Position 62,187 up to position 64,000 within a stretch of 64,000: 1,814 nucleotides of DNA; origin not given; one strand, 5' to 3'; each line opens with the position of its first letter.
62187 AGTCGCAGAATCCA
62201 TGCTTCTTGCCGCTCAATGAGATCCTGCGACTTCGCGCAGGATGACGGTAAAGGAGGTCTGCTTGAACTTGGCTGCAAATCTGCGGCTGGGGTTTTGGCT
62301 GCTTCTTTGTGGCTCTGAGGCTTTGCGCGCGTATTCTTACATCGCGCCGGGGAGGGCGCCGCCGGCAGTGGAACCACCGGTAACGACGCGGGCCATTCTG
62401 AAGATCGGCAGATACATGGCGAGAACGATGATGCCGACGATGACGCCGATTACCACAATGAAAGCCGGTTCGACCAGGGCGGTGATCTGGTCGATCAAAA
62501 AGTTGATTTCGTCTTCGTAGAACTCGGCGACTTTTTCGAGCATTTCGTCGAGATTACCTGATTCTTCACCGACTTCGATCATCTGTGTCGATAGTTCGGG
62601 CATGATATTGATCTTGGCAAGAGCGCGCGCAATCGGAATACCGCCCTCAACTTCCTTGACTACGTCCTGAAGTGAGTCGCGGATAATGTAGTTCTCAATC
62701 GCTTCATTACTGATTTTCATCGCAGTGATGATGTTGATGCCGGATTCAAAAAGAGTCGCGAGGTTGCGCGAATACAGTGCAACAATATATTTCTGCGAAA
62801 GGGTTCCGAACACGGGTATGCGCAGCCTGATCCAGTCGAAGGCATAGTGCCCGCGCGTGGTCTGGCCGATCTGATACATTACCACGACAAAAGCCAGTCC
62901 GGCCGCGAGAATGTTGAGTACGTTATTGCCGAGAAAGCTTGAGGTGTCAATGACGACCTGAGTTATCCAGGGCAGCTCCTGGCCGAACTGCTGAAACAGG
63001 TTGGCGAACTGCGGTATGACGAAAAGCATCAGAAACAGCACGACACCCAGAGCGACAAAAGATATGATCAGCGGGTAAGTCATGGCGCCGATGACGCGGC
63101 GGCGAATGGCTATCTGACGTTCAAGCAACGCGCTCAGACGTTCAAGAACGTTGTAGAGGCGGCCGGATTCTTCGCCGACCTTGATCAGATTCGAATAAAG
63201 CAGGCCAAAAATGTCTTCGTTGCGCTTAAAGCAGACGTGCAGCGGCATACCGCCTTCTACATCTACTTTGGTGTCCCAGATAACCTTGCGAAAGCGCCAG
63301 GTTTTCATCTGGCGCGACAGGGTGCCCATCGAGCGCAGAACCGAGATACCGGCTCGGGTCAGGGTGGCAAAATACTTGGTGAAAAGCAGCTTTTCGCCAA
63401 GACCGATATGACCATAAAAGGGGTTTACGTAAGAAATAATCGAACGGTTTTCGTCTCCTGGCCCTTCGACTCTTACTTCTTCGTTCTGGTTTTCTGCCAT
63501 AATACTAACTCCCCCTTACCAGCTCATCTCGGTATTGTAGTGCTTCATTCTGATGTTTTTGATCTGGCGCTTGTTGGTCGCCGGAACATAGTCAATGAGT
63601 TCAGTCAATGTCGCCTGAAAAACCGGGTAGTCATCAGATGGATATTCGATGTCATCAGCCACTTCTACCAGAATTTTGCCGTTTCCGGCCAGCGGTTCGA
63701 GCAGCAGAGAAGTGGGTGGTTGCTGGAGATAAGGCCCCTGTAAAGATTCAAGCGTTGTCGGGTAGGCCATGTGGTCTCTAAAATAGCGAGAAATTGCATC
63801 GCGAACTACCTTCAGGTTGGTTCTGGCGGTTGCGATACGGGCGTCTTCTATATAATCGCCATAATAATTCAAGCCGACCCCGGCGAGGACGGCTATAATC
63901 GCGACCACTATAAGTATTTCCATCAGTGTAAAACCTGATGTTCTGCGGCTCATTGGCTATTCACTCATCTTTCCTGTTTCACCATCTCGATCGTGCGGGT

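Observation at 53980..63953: T2SS/T4P-like locus followed by an array of seven extended GspG-like pseudopilin paralogs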

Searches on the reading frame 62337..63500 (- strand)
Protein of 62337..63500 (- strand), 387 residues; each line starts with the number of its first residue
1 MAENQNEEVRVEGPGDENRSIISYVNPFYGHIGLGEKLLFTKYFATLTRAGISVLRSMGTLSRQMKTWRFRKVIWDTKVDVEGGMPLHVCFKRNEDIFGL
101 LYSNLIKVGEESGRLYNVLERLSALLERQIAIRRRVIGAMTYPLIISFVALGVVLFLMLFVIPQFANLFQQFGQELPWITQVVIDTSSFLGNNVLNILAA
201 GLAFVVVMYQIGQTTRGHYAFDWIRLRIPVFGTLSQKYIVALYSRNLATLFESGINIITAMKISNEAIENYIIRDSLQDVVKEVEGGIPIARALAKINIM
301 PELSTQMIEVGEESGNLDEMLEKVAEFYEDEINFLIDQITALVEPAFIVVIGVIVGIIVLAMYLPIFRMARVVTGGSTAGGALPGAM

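Call 3: search_protein_families(library=pfam, proteins=[window:62337-63500:-], max_evalue=0.01)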
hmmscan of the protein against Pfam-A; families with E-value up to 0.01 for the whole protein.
window:62337-63500:- (387 aa): 2 families
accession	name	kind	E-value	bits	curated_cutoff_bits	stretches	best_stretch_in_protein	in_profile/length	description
PF00482.28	T2SSF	-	5.2e-59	198.1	25.2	2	244-365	2-125/125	Type II secretion system (T2SS), protein F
PF02687.27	FtsX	-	0.0093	16.5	25.5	0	139-211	47-115/120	FtsX-like permease C-terminal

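Call 6: search_protein_families(library=ncbifam, proteins=[window:62337-63500:-], max_evalue=0.01)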
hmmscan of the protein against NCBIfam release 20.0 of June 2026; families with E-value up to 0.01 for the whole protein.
window:62337-63500:- (387 aa): 6 families
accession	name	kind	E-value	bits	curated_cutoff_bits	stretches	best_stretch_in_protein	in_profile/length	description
TIGR02120.1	GspF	equivalog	1.4e-93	314.3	424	1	26-372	54-400/401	type II secretion system inner membrane protein GspF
NF052607.1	T4PiliAsmPilCThrm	equivalog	2.7e-89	300.1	700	1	35-369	66-400/406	type IV pilus assembly protein PilC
NF052606.1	T4PiliAsmPilCMyx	equivalog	3.8e-80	269.8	700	1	35-373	80-418/419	type IV pilus assembly protein PilC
NF007861.0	PRK10573.1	equivalog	1.2e-75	255.1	401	1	38-375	62-400/401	protein transport protein HofC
NF047826.1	T3SSXpsF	equivalog_domain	2e-64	217.9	650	1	36-372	67-403/405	type II secretion system protein XpsF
NF041012.2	T4P_ComGB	equivalog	6.9e-39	134.1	240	1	38-369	4-330/332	competence type IV pilus assembly protein ComGB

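Call 9: find_encoding_contigs(protein=window:62337-63500:-, flank=10000, max_places=6)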
Protein window:62337-63500:- (387 aa): 1 contig read that carries it; 1 place shown.
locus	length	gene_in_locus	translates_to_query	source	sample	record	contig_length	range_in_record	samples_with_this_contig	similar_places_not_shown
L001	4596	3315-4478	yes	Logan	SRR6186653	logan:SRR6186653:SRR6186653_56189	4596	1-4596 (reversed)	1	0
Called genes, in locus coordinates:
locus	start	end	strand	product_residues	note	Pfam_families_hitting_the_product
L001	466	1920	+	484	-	PF00309:Sigma54_AID, PF04963:Sigma54_CBD, PF04552:Sigma54_DBD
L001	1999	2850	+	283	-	PF02563:Poly_export, PF13715:CarbopepD_reg_2 (weak)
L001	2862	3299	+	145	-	PF07963:N_methyl (weak)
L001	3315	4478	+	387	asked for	PF00482:T2SSF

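Call 19: search_protein_families(library=pfam, proteins=[L001:1999-2850:+], max_evalue=0.001)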
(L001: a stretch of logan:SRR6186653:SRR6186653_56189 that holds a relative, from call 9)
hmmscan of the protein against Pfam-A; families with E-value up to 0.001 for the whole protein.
L001:1999-2850:+ (283 aa): 2 families
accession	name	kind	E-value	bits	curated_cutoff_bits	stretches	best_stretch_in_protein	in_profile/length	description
PF02563.21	Poly_export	-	1.8e-16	60.5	28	1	24-96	5-76/77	Polysaccharide biosynthesis/export protein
PF13715.12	CarbopepD_reg_2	-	7e-06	26.4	32.2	1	210-281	4-77/88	CarboxypepD_reg-like domain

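Call 75: search_solved_structures(query=L001:1999-2850:+, max_evalue=0.01)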
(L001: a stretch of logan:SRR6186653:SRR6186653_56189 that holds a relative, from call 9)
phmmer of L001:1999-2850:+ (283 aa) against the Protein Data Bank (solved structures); distinct sequences matched with E-value up to 0.01: 0.

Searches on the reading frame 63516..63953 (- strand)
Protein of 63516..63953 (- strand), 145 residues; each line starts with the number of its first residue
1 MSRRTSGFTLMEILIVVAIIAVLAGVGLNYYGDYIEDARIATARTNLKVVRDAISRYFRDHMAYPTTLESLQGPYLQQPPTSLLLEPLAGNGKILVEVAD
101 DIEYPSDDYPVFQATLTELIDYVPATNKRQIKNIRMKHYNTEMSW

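Call 3: search_protein_families(library=pfam, proteins=[window:63516-63953:-], max_evalue=0.01)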
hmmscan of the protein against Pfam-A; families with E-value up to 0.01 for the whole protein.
window:63516-63953:- (145 aa): 2 families
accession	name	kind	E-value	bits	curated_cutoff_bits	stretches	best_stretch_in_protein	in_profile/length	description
PF07963.17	N_methyl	-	1.4e-06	28.1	21.2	1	3-26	2-25/27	Prokaryotic N-terminal methylation motif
PF08334.16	T2SSG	-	0.0014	19.1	21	1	34-73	5-44/108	Type II secretion system (T2SS), protein G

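Call 6: search_protein_families(library=ncbifam, proteins=[window:63516-63953:-], max_evalue=0.01)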
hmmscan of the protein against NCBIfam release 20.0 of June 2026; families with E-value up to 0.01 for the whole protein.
window:63516-63953:- (145 aa): 11 families
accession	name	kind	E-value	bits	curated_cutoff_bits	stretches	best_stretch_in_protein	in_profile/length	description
TIGR01710.1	typeII_sec_gspG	equivalog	2.1e-10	40.8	88.85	1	6-73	1-68/134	type II secretion system major pseudopilin GspG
NF007862.0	PRK10574.1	equivalog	2.1e-08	34.4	138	1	4-41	3-40/145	prepilin peptidase-dependent pilin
NF041775.1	typeIV_PilA_Myxo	equivalog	1.1e-07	32.1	400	1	3-64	8-69/214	type IV pilin protein PilA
TIGR02532.1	IV_pilin_GFxxxE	domain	6e-06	25.9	16.3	1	6-28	2-24/24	prepilin-type N-terminal cleavage/methylation domain-containing protein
NF007800.0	PRK10506.1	equivalog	9.5e-06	25.5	158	1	3-46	6-49/163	prepilin peptidase-dependent protein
TIGR01708.2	typeII_sec_gspH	equivalog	1.9e-05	24.7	80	1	6-44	2-40/169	type II secretion system minor pseudopilin GspH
TIGR02596.1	TIGR02596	subfamily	0.00063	19.9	70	1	8-45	1-38/196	Verru_Chthon cassette protein D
NF010456.0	PRK13883.1-2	equivalog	0.0015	18.4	319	1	12-69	3-57/160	conjugal transfer protein TrbH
TIGR01690.2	ICE_RAQPRD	equivalog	0.0022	18.1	50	1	41-77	44-80/80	integrative conjugative element protein, RAQPRD family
NF040999.1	pilin_ComGC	equivalog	0.0044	17.2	75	1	6-23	2-19/84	competence type IV pilus major pilin ComGC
NF041013.1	T4P_ComGE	equivalog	0.0054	16.8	49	1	6-60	4-59/83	competence type IV pilus minor pilin ComGE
